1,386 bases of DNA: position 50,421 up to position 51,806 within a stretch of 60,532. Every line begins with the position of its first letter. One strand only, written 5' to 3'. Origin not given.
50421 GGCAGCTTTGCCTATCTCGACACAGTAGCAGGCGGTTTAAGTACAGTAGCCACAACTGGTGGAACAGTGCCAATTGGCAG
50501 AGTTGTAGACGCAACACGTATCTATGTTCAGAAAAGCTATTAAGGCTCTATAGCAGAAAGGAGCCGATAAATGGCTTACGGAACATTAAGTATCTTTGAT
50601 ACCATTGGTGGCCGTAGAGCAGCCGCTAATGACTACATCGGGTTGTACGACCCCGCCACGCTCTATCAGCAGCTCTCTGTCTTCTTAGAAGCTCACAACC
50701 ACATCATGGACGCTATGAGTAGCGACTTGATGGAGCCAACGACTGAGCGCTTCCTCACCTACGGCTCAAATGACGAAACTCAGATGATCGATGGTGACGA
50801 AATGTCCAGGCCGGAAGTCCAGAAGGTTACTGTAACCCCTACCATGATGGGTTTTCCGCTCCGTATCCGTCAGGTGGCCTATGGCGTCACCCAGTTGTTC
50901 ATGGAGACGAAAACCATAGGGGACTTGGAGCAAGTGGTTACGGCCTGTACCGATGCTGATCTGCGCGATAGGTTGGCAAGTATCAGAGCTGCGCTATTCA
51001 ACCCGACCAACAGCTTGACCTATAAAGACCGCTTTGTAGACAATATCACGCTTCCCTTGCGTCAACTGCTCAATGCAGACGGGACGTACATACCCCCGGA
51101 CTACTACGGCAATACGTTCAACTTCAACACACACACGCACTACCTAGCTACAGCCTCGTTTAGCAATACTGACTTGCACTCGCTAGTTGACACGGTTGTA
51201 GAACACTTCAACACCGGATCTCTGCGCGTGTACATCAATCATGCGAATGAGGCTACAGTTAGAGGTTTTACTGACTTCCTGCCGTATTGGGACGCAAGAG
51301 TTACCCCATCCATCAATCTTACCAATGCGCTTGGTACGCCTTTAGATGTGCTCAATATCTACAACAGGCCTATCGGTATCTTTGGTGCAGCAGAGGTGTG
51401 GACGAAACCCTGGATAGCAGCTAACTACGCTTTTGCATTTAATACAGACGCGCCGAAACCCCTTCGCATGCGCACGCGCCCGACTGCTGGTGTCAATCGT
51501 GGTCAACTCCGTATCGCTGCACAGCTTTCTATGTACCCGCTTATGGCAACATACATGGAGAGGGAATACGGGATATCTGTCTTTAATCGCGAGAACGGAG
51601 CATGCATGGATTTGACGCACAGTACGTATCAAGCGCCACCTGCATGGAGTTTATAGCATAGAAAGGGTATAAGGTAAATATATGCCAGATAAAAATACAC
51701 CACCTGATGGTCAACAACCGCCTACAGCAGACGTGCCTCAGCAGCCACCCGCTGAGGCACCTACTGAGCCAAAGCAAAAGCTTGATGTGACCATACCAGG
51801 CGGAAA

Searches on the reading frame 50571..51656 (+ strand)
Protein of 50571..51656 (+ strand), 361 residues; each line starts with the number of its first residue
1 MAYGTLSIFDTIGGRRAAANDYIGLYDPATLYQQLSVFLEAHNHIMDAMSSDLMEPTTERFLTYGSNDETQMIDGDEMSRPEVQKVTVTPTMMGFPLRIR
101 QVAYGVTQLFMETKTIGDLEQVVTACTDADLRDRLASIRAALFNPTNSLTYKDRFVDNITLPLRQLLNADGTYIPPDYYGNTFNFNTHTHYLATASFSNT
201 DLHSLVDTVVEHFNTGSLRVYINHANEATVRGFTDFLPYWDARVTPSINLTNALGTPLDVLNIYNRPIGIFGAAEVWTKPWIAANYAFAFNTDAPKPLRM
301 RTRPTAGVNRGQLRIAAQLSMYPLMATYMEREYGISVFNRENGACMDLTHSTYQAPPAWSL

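Call 8: search_protein_families(library=phrogs, proteins=[window:50571-51656:+], max_evalue=0.00001)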
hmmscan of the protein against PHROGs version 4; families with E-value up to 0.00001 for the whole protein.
window:50571-51656:+ (361 aa): 1 family
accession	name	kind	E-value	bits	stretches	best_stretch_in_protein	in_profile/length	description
phrog_3990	-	head and packaging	1.4e-36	127.4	1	30-359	40-383/390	major head protein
